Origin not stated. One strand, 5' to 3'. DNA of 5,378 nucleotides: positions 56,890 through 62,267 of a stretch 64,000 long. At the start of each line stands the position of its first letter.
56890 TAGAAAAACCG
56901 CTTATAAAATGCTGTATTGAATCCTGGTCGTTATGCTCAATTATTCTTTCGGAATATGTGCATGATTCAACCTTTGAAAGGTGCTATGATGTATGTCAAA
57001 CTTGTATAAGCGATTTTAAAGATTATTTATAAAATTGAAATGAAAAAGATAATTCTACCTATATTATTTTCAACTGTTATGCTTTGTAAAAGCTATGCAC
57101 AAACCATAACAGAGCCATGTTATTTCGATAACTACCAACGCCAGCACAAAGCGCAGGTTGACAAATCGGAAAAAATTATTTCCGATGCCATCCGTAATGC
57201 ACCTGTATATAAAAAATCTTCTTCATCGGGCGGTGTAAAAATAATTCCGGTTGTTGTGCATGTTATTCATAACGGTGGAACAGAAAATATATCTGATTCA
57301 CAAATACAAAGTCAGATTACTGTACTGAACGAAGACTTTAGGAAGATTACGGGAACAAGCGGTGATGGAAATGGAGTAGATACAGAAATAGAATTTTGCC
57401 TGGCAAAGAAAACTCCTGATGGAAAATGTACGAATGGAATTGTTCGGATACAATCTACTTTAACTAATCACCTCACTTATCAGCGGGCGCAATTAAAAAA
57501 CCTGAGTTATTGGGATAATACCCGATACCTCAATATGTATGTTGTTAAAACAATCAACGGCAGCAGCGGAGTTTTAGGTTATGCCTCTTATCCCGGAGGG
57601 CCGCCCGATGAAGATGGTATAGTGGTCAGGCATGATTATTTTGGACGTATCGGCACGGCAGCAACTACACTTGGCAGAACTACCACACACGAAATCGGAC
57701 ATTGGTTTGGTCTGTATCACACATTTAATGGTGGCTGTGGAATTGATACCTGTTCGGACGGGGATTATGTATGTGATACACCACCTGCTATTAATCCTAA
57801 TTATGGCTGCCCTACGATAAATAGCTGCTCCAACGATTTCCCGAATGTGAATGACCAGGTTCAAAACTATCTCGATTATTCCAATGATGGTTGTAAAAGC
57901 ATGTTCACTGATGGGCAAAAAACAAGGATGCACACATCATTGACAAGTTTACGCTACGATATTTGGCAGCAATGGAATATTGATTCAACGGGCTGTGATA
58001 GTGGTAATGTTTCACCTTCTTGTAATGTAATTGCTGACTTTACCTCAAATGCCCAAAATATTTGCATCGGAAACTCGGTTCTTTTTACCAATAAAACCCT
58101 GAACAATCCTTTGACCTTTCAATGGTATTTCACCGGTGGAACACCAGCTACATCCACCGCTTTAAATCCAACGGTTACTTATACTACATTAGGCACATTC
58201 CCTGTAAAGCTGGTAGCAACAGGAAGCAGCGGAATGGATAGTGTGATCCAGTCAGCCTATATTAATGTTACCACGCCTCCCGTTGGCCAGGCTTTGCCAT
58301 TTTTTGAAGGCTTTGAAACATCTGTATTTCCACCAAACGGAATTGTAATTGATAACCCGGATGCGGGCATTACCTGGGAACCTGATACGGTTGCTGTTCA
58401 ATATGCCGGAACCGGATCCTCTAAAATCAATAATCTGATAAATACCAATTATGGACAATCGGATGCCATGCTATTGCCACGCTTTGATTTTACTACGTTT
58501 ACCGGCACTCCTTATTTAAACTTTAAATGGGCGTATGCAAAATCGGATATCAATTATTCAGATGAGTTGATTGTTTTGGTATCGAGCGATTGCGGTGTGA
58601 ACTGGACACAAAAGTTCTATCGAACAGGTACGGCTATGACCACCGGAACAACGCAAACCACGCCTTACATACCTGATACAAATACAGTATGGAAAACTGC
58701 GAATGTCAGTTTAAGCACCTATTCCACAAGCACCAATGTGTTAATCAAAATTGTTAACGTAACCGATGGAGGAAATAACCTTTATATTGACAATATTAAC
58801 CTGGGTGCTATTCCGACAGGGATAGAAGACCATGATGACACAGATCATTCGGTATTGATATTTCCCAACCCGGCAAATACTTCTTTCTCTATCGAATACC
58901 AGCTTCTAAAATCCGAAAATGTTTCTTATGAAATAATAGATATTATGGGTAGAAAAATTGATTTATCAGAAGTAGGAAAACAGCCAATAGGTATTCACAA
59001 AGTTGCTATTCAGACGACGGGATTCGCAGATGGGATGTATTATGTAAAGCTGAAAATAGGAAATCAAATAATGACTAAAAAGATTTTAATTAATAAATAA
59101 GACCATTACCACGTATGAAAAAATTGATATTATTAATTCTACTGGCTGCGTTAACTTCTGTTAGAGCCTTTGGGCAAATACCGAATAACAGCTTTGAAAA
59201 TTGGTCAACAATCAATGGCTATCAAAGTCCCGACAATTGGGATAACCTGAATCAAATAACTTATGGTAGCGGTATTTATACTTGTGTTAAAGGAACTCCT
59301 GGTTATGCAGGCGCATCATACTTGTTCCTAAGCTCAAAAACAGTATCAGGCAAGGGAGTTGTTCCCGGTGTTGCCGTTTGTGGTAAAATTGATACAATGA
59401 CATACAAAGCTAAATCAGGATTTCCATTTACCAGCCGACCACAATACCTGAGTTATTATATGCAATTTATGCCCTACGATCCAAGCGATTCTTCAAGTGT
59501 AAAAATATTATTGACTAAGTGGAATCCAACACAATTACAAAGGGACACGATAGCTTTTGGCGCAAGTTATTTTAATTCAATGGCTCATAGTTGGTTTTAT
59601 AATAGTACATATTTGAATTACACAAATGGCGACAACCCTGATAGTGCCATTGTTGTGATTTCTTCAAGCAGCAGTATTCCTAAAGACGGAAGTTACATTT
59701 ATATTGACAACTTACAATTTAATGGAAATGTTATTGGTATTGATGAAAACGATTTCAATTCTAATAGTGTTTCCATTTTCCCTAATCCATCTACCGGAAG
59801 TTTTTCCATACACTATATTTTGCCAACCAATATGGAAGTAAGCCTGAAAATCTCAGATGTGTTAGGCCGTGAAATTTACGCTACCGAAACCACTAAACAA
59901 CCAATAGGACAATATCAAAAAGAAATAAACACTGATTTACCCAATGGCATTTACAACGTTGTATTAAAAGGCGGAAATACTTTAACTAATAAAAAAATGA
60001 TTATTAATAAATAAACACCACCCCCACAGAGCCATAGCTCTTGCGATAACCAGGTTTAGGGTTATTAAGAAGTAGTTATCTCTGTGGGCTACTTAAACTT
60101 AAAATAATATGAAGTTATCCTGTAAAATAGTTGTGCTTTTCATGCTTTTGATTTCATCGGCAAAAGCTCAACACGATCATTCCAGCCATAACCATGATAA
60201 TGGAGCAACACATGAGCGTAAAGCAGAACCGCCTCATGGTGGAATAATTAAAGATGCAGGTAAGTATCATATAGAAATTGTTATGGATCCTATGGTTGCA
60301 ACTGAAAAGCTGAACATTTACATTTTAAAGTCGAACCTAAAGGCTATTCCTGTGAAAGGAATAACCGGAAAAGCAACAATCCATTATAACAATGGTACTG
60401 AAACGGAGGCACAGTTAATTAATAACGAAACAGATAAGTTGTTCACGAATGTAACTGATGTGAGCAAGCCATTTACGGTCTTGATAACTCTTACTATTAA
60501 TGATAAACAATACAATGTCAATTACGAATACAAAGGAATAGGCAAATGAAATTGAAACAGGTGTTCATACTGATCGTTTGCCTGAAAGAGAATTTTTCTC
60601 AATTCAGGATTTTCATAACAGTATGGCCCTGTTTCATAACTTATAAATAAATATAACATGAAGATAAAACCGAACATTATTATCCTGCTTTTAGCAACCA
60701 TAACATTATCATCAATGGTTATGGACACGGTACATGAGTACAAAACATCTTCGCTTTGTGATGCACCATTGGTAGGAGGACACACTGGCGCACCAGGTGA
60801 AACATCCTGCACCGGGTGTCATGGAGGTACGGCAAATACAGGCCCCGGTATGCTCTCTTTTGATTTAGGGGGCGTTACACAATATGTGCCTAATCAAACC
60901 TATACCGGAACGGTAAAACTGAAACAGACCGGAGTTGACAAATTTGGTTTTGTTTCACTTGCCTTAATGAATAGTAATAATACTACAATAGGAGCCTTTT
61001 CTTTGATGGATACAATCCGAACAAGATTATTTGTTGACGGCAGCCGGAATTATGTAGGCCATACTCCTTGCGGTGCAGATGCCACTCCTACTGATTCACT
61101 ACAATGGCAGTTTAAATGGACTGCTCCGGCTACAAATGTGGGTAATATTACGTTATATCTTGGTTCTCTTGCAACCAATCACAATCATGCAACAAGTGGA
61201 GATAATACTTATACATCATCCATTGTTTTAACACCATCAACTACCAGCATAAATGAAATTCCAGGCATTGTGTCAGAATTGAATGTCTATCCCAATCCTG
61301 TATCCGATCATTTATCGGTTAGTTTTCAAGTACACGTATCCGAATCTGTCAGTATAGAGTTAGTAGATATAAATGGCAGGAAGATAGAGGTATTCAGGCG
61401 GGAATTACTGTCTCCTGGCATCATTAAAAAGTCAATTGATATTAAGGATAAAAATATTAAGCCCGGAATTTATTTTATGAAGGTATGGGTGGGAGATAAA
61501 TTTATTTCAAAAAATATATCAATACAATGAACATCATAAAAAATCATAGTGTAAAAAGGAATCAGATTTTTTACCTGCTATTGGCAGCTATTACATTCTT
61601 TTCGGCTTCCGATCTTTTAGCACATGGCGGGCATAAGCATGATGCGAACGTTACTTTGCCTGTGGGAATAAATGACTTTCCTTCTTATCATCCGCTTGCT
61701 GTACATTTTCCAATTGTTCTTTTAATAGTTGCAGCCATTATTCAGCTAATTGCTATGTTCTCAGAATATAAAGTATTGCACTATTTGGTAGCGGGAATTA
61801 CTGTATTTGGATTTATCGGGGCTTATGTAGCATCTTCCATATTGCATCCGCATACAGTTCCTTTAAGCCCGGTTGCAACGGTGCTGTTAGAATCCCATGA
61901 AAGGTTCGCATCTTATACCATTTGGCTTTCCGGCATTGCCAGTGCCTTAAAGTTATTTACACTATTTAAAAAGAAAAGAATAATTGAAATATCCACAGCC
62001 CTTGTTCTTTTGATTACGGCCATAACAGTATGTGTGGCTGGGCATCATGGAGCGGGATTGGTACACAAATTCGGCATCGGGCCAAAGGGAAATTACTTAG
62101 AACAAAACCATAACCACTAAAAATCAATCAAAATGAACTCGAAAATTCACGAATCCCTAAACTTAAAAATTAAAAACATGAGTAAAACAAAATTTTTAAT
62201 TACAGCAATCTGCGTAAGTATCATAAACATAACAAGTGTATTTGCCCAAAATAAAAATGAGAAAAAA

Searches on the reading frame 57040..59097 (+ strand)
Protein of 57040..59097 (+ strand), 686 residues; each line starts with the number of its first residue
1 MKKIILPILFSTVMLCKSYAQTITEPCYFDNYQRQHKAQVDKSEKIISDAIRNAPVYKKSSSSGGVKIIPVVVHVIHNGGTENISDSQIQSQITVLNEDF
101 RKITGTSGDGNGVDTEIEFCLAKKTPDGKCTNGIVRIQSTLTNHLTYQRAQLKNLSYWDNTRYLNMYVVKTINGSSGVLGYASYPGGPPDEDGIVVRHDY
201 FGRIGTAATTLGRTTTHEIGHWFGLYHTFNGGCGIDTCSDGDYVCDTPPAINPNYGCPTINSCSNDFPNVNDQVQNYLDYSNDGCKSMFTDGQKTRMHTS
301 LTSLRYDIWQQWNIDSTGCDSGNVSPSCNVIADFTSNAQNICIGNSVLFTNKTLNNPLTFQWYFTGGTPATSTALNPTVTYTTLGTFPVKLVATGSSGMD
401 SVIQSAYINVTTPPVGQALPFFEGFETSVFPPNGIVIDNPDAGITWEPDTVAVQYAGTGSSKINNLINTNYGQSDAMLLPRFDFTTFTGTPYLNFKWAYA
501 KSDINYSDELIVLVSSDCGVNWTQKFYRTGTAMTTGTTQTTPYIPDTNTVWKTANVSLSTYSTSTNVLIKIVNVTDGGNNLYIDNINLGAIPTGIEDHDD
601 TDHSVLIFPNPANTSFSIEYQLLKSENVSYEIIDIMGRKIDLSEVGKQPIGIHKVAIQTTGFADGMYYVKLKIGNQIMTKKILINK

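Call 15: search_protein_families(library=pfam, proteins=[window:57040-59097:+], max_evalue=0.01)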
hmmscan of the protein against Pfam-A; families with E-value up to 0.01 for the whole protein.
window:57040-59097:+ (686 aa): 6 families
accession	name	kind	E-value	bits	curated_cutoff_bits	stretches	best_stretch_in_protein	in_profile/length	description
PF05572.19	Peptidase_M43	-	1.7e-21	77.2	23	1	156-301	10-151/152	Pregnancy-associated plasma protein-A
PF18962.6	Por_Secre_tail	-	2.3e-11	44.3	27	1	607-684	1-75/75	Secretion system C-terminal sorting domain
PF18911.6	PKD_4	-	2.7e-07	31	27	1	335-410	8-85/85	PKD domain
PF13688.12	Reprolysin_5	-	3.6e-07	31.1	27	1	138-246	68-177/196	Metallo-peptidase family M12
PF00801.26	PKD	-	2.5e-05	24.6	23.5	1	344-398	14-70/80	PKD domain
PF13582.12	Reprolysin_3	-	0.00052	21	22.4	1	159-228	54-123/123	Metallo-peptidase family M12B Reprolysin-like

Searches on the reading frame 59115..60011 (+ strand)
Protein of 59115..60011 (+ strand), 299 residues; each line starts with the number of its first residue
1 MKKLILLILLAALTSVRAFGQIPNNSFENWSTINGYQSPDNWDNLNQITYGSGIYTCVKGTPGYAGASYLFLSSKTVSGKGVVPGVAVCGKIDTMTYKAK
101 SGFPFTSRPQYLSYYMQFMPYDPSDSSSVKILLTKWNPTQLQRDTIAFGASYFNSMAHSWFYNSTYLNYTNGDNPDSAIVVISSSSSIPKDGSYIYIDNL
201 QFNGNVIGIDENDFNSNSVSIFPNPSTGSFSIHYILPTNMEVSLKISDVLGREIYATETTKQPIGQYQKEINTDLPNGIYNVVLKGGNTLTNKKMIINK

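Call 15: search_protein_families(library=pfam, proteins=[window:59115-60011:+], max_evalue=0.01)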
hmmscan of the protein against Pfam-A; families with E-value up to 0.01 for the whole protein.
window:59115-60011:+ (299 aa): 1 family
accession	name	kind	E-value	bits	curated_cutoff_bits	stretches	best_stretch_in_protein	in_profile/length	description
PF18962.6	Por_Secre_tail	-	1.2e-10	41.9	27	1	221-297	1-75/75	Secretion system C-terminal sorting domain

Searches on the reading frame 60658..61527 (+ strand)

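Call 15: search_protein_families(library=pfam, proteins=[window:60658-61527:+], max_evalue=0.01)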
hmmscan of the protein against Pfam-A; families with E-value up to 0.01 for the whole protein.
window:60658-61527:+ (290 aa): 1 family
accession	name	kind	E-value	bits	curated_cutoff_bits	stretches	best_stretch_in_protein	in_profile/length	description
PF18962.6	Por_Secre_tail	-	9.6e-11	42.3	27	1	210-287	1-73/75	Secretion system C-terminal sorting domain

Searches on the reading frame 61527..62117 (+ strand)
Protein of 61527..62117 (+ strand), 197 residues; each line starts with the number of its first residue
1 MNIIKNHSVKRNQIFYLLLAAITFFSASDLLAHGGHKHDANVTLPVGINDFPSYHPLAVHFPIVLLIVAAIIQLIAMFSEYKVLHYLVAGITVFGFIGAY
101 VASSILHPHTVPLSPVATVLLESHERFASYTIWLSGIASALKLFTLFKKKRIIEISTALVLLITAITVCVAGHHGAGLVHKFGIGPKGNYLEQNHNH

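Call 15: search_protein_families(library=pfam, proteins=[window:61527-62117:+], max_evalue=0.01)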
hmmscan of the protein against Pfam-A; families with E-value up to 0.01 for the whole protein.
window:61527-62117:+ (197 aa): 1 family
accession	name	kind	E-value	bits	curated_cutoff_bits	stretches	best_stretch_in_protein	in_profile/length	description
PF09990.14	DUF2231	-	4.2e-05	24.1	26.4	1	55-185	5-136/139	Predicted membrane protein (DUF2231)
